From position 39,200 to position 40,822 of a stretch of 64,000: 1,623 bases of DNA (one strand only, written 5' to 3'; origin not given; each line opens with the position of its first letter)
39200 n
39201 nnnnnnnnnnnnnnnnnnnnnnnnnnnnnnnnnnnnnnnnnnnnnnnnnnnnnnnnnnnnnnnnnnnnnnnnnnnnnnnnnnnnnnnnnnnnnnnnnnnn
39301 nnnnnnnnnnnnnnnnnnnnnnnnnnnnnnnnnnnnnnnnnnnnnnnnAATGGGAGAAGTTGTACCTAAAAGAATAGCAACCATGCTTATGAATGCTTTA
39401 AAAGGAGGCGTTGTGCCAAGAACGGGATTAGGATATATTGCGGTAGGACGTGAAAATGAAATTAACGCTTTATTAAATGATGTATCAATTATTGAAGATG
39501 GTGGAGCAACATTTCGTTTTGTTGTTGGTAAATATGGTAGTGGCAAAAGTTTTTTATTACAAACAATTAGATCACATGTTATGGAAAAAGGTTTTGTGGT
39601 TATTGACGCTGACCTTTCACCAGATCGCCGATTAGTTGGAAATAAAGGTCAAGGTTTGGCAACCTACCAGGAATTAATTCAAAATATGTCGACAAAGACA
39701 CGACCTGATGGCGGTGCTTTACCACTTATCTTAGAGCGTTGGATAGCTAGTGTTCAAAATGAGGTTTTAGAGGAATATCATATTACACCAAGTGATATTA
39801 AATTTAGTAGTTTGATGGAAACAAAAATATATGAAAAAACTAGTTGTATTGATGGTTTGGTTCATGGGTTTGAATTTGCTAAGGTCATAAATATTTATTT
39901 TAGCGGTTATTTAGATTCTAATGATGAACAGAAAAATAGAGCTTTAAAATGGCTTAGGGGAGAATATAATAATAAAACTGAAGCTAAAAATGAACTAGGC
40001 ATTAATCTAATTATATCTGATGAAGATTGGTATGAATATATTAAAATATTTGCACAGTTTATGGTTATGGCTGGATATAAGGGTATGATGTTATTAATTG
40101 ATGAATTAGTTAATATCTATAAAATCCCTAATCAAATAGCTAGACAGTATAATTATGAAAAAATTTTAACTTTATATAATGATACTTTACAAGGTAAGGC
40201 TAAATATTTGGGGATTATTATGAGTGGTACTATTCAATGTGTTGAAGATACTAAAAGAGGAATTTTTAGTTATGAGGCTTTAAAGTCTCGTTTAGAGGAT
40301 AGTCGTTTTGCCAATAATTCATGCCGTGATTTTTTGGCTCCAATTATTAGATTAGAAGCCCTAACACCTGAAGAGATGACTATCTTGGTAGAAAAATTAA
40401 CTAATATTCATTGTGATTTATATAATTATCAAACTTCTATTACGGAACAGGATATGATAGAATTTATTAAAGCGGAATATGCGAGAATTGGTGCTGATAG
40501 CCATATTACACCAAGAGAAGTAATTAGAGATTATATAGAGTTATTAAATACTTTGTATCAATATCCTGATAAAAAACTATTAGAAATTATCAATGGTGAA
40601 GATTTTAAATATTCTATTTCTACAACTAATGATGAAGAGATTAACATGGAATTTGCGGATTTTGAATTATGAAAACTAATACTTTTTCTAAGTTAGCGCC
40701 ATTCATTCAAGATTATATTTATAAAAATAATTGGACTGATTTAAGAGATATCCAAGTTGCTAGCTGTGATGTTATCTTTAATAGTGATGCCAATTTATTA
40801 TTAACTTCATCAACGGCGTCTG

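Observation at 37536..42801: Three-gene TerB_N/TerB_C - DUF2791 ATPase - Lhr-like helicase operon (Shango-type anti-phage system), membrane-anchored variant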

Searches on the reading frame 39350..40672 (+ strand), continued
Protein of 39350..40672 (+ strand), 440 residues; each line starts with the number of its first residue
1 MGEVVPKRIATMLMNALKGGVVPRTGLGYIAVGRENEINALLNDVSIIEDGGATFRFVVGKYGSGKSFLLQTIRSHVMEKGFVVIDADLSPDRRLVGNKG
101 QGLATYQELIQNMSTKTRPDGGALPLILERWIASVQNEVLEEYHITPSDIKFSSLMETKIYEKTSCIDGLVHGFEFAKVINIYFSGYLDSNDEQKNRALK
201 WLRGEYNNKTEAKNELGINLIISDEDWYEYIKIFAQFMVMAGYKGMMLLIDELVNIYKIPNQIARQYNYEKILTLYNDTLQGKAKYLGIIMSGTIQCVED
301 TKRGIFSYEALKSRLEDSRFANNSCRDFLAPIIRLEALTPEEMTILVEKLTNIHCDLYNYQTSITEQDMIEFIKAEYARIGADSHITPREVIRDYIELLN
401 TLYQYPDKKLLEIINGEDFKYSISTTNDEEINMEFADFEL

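Call 81: search_protein_families(library=pfam, proteins=[L056:1649-3958:+, L055:3065-5005:+, L057:1795-4005:+, L005:14126-17638:+, L005:17698-18150:+, L011:8490-9998:+], max_evalue=0.01)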
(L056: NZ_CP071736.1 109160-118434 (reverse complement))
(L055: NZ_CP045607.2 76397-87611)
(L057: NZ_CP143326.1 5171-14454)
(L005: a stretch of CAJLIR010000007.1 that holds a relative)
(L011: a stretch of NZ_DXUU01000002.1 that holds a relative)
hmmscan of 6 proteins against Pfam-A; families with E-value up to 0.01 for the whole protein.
L056:1649-3958:+ (769 aa): 3 families
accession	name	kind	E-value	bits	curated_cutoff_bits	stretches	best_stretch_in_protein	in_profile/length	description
PF13208.11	TerB_N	-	1.6e-46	159.1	25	1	98-309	2-207/207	TerB N-terminal domain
PF15615.11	TerB_C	-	5.5e-26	92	26.3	1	645-768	11-148/148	TerB-C domain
PF05099.18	TerB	-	2e-07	31.7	24.4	1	518-624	6-113/118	Tellurite resistance protein TerB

L055:3065-5005:+ (646 aa): 3 families
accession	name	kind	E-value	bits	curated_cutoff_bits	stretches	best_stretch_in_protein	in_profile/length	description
PF13208.11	TerB_N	-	1.3e-27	97.3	25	1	149-285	27-153/207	TerB N-terminal domain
PF15615.11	TerB_C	-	2.8e-14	54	26.3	1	463-632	3-144/148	TerB-C domain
PF05154.21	TM2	-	1.6e-11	44.7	27.9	1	3-53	2-51/51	TM2 domain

L057:1795-4005:+ (736 aa): 3 families
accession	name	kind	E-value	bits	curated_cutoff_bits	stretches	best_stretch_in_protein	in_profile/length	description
PF13208.11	TerB_N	-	4.1e-26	92.5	25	1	67-194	6-145/207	TerB N-terminal domain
PF15615.11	TerB_C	-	5.5e-17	62.8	26.3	1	598-728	9-143/148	TerB-C domain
PF05099.18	TerB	-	9.5e-06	26.3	24.4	1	467-571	10-115/118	Tellurite resistance protein TerB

L005:14126-17638:+ (1170 aa): 8 families
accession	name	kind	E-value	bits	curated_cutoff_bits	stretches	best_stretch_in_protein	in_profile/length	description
PF03457.19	HA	-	4.1e-137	447.1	28.4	8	801-873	3-64/64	Helicase associated domain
PF04851.21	ResIII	-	1.6e-11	44.9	22.5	1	14-150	7-161/164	Type III restriction enzyme, res subunit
PF00270.35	DEAD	-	4.4e-05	23.7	26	1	22-149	8-158/167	DEAD/DEAH box helicase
PF24511.1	DUF7591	-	0.0003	21.3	27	0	623-669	43-86/105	Domain of unknown function (DUF7591)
PF25717.1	Herpes_ORF32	-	0.00043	20.5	27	0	553-570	50-67/76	Herpesvirus ORF32/34 phosphoprotein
PF18766.7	SWI2_SNF2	-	0.0031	17.7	26.7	0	84-224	85-218/221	SWI2/SNF2 ATPase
PF01475.25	FUR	-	0.0082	16.7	23.1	0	548-582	51-82/121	Ferric uptake regulator family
PF14794.11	DUF4479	-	0.0084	16.3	25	0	932-949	40-57/71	Domain of unknown function (DUF4479)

L005:17698-18150:+ (150 aa): 1 family
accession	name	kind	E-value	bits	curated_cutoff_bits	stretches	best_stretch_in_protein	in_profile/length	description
PF03457.19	HA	-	3.2e-13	50.2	28.4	1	52-122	3-62/64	Helicase associated domain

L011:8490-9998:+ (502 aa): 2 families
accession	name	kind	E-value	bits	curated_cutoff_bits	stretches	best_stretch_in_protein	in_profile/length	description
PF13208.11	TerB_N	-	2.3e-34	119.4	25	1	57-255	23-204/207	TerB N-terminal domain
PF15615.11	TerB_C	-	8.5e-27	94.6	26.3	1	361-497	4-148/148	TerB-C domain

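Call 84: search_protein_families(library=padloc, proteins=[L056:1649-3958:+, L055:3065-5005:+, L005:14126-17638:+], max_evalue=0.001)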
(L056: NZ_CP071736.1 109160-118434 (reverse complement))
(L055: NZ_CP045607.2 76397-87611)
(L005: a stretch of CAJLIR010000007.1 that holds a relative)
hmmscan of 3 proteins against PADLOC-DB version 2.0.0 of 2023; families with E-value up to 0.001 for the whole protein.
L056:1649-3958:+ (769 aa): 1 family
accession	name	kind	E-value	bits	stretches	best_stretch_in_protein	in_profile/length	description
PDLC03958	SngA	-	9.8e-105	350.1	1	41-768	12-524/528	-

L055:3065-5005:+ (646 aa): 1 family
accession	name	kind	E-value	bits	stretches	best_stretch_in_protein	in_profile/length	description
PDLC03958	SngA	-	8.1e-54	182.1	1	96-639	46-527/528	-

L005:14126-17638:+ (1170 aa): 1 family
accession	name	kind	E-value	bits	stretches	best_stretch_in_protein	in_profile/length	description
PDLC03659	mREase_IV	-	3.6e-09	33.1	1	324-378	506-559/945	Type IV methyl-directed restriction enzyme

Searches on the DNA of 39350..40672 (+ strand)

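Call 85: search_dna_similar(query=L056:1649-3958:+, collection=ecoli_genomes, mode=near, max_rows=8)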
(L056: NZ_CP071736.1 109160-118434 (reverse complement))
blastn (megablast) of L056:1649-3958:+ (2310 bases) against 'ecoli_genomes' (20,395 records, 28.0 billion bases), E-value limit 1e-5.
Records with a match: 445; places in all: 445; records where one place covers at least 80% of the query: 441.
Genomes with a match: 445 of 5426; with a place that covers at least 80% of the query: 441. Places per genome that has any: lowest 1, median 1, highest 1. On chromosomes: 434 places; on plasmids: 11.
Best place of each record, by identity: >=99% 10; 95-99% 2; 80-90% 7; 60-80% 426.
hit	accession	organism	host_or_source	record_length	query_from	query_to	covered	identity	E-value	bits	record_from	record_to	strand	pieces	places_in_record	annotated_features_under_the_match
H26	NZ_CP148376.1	Escherichia coli strain Z1323HEC0108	Homo sapiens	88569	1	2310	100%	99.8%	0e+0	4244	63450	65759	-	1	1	TerB N-terminal domain-containing protein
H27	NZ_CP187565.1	Escherichia coli strain BN01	Calf brain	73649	1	2310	100%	99.8%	0e+0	4244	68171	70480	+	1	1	tellurite resistance TerB family protein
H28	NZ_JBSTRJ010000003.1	Escherichia coli strain PRO_A-1370-6W-A_ESBL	Homo sapiens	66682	1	2310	100%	99.8%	0e+0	4244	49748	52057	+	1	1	tellurite resistance TerB family protein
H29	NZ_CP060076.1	Escherichia coli strain G3/10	Homo sapiens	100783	1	2310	100%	99.8%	0e+0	4239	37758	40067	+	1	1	TerB N-terminal domain-containing protein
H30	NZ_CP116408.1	Escherichia coli strain HH107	Post-treated (biosolid) sample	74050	1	2310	100%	99.8%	0e+0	4239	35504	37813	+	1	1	TerB N-terminal domain-containing protein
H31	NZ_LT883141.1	Escherichia coli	-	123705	1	2310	100%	99.8%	0e+0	4239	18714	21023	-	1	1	TerB N-terminal domain-containing protein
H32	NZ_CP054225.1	Escherichia coli strain EcPF16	Homo sapiens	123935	1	2310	100%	99.7%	0e+0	4233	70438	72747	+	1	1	TerB N-terminal domain-containing protein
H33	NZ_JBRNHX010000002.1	Escherichia coli strain PCP06171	seawater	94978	1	2310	100%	99.7%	0e+0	4233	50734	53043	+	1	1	tellurite resistance TerB family protein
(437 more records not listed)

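Call 86: search_dna_similar(query=L056:1649-3958:+, collection=ecoli_genomes, mode=near, max_rows=6, rows=spread)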
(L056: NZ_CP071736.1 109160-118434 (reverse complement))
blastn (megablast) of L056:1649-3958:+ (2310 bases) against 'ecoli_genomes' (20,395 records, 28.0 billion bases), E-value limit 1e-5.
Records with a match: 445; places in all: 445; records where one place covers at least 80% of the query: 441.
Genomes with a match: 445 of 5426; with a place that covers at least 80% of the query: 441. Places per genome that has any: lowest 1, median 1, highest 1. On chromosomes: 434 places; on plasmids: 11.
Best place of each record, by identity: >=99% 10; 95-99% 2; 80-90% 7; 60-80% 426.
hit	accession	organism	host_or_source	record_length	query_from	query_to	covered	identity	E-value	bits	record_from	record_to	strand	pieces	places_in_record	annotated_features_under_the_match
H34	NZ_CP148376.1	Escherichia coli strain Z1323HEC0108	Homo sapiens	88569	1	2310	100%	99.8%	0e+0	4244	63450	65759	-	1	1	TerB N-terminal domain-containing protein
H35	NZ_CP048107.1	Escherichia coli strain 201609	Homo sapiens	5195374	1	2310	100%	79.6%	0e+0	1635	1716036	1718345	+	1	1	TerB N-terminal domain-containing protein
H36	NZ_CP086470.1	Escherichia coli strain Ec-050-T20-ESBL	Homo sapiens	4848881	1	2310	100%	79.5%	0e+0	1629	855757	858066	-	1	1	TerB N-terminal domain-containing protein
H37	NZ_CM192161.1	Escherichia coli strain CMZE123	Homo sapiens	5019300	1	2310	100%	79.5%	0e+0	1629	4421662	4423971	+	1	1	tellurite resistance TerB family protein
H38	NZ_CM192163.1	Escherichia coli strain CMZE063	Homo sapiens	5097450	1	2310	100%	79.5%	0e+0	1629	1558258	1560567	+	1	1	tellurite resistance TerB family protein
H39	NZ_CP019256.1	Escherichia coli strain 13TMH22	Homo sapiens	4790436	1477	2310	36%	86.5%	0e+0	915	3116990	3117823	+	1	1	tellurite resistance TerB C-terminal domain-containing protein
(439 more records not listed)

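Call 87: get_annotated_region(hit=H35, flank=6000)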
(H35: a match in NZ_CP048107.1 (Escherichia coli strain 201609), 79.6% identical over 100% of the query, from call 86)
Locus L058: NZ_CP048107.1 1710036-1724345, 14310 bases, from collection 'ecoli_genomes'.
description: Escherichia coli strain 201609 chromosome, complete genome
organism: Escherichia coli strain 201609 (NCBI taxid 562)
replicon: chromosome; assembly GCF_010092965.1
host: Homo sapiens; source: urine; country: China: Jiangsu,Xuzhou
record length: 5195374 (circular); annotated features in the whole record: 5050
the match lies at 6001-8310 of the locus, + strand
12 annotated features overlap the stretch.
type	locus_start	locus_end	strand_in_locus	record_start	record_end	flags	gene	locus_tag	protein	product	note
CDS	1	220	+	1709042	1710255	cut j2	-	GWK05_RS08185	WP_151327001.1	IS3 family transposase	programmed frameshift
CDS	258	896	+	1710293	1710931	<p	-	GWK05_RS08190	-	IS3 family transposase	incomplete; partial in the middle of a contig; missing N-terminus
CDS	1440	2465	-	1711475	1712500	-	-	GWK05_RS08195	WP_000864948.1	zinc-binding alcohol dehydrogenase family protein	-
CDS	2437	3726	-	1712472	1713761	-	-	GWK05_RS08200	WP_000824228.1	MFS transporter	-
CDS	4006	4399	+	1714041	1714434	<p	-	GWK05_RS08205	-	Mu transposase domain-containing protein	frameshifted; internal stop; incomplete; partial in the middle of a contig; missing N-terminus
CDS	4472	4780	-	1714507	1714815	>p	-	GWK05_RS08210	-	ATP-binding protein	incomplete; partial in the middle of a contig; missing N-terminus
CDS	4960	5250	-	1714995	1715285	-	-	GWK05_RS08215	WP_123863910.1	hypothetical protein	-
CDS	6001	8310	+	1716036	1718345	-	-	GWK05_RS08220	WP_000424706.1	TerB N-terminal domain-containing protein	-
CDS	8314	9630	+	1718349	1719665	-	-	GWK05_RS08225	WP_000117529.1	ATP-binding protein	-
CDS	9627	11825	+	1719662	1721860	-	-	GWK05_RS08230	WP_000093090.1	DEAD/DEAH box helicase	-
CDS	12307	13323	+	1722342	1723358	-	-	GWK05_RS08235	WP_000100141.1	hypothetical protein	-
CDS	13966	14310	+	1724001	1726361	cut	-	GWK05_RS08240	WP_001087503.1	type I restriction enzyme HsdR N-terminal domain-containing protein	-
